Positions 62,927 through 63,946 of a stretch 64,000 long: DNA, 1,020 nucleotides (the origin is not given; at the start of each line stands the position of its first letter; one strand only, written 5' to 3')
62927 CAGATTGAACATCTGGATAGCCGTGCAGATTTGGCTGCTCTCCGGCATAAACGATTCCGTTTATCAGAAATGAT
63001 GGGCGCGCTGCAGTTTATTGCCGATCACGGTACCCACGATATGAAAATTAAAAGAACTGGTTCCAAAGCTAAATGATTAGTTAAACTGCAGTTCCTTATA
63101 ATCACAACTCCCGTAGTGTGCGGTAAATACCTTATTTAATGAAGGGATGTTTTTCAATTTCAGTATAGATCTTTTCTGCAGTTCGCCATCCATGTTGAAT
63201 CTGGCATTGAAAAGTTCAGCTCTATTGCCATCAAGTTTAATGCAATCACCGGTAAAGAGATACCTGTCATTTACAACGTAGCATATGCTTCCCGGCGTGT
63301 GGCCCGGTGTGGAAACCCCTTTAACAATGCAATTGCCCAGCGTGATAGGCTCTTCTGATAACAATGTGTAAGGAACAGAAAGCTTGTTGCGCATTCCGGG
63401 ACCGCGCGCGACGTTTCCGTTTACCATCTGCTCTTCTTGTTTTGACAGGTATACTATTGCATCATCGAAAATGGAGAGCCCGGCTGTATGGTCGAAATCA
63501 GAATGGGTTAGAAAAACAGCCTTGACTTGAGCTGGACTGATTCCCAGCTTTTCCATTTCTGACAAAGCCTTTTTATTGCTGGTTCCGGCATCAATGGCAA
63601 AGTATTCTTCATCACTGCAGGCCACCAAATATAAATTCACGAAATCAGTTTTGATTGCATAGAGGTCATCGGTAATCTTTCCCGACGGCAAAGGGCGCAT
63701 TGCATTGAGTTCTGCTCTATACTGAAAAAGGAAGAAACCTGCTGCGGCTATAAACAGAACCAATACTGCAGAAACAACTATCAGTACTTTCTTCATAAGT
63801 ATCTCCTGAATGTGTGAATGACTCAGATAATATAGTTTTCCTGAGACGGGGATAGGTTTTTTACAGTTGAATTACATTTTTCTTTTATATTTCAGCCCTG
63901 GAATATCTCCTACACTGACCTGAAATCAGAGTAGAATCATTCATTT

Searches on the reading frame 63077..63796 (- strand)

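Call 68: search_protein_families(library=pfam, proteins=[window:63077-63796:-])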
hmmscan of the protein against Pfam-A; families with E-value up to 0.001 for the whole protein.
window:63077-63796:- (239 aa): 3 families
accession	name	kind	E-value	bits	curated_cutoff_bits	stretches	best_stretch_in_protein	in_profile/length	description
PF00753.33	Lactamase_B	-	1.2e-15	58.5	22.7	1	51-217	4-187/196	Metallo-beta-lactamase superfamily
PF19583.5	ODP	-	2e-05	25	27.2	1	54-187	4-138/194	ODP family beta lactamase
PF12706.13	Lactamase_B_2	-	0.00027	21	27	1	68-112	5-52/200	Beta-lactamase superfamily domain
